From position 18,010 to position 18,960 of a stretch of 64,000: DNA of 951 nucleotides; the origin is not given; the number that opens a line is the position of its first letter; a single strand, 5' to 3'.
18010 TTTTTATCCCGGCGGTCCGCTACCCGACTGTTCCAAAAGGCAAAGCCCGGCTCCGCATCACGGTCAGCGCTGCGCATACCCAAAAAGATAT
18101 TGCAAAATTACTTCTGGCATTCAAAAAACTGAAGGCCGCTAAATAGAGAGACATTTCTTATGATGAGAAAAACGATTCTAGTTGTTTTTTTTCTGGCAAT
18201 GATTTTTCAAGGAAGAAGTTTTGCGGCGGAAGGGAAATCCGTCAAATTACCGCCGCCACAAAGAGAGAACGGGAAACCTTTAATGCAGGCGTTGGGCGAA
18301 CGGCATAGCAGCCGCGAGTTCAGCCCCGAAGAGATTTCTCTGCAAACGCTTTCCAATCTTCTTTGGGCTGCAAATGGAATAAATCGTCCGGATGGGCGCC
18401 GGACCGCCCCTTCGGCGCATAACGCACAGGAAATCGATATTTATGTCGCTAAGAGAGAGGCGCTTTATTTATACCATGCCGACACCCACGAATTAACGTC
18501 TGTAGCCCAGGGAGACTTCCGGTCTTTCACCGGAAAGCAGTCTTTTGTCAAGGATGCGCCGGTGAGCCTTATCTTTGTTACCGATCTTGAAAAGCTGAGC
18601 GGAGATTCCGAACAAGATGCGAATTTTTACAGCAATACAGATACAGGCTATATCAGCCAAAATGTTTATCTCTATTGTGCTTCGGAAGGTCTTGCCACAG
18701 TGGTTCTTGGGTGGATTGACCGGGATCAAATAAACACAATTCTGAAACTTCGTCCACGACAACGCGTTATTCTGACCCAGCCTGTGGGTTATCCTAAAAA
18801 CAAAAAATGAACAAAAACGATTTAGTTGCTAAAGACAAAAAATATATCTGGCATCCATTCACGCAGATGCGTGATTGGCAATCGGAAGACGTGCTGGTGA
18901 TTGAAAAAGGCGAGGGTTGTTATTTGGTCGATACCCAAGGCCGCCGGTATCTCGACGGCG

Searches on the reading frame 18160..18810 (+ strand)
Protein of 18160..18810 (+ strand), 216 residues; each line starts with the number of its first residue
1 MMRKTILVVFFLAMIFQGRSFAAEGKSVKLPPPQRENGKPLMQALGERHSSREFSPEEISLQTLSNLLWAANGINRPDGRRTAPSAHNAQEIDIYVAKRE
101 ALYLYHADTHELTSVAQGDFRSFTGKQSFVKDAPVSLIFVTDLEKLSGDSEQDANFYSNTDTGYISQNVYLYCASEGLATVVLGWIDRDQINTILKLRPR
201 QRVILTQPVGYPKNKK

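Call 63: search_protein_families(library=ncbifam, proteins=[window:18160-18810:+], max_evalue=0.01)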
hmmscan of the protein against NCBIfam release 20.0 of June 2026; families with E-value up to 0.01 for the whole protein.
window:18160-18810:+ (216 aa): 3 families
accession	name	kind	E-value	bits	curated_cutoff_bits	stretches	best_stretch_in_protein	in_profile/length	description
TIGR03605.1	antibiot_sagB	domain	1.2e-15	57.4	78.4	1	60-210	1-172/173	SagB family peptide dehydrogenase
TIGR04511.1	SagB_rel_DH_2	exception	2.3e-07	30.2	240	1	24-199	160-355/380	putative peptide maturation dehydrogenase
NF008033.1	PRK10765.1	equivalog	3.6e-05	23.3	223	1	120-214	60-162/240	oxygen-insensitive NADPH nitroreductase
